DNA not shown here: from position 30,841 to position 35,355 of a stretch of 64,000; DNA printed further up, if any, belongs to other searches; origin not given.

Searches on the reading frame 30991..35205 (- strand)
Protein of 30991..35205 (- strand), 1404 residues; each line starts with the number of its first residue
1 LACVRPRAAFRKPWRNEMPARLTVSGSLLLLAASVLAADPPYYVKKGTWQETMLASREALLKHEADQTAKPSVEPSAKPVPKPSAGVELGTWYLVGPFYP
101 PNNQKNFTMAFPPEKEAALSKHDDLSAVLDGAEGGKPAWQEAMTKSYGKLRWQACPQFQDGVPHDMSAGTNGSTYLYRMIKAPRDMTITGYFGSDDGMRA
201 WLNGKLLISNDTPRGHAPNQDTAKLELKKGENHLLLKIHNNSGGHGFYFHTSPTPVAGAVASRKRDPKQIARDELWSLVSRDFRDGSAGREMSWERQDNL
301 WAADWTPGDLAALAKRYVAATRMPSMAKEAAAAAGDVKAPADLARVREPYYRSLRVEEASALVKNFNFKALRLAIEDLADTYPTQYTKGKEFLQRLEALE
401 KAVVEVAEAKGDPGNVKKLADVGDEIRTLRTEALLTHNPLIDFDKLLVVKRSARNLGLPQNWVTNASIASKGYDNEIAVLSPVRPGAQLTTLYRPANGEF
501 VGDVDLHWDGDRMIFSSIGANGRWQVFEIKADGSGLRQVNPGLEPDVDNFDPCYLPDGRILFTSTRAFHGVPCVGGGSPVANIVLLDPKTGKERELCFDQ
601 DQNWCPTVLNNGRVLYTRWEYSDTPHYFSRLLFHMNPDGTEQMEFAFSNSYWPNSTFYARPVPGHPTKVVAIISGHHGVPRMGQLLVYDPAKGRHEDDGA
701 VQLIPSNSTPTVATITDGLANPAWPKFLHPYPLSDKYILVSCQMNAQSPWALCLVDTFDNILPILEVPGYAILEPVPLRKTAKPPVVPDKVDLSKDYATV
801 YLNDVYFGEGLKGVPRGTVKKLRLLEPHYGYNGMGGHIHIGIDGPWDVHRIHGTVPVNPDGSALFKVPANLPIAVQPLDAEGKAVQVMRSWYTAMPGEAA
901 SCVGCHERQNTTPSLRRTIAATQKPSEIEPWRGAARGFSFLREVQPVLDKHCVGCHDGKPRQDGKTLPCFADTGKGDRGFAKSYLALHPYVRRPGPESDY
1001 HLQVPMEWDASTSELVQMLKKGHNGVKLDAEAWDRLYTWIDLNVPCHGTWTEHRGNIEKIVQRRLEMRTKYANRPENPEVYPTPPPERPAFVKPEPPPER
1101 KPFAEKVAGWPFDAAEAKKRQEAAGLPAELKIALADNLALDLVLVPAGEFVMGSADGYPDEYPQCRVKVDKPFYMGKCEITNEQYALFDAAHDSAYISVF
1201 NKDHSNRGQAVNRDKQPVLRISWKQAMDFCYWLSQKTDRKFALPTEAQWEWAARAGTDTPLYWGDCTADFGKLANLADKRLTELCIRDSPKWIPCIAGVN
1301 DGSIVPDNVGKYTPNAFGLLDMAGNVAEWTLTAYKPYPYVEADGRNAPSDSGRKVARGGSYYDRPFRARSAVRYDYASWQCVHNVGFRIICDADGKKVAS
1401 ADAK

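Call 8: search_protein_families(library=pfam, proteins=[window:30991-35205:-])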
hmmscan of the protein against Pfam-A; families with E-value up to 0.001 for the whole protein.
window:30991-35205:- (1404 aa): 2 families
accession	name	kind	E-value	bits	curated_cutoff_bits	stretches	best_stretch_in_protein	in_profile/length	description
PF03781.23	FGE-sulfatase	-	7.1e-45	154.1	23.3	1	1141-1390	4-254/255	Sulfatase-modifying factor enzyme 1-like domain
PF18582.6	HZS_alpha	-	3.8e-30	104.7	26.6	1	817-907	1-98/98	Hydrazine synthase alpha subunit middle domain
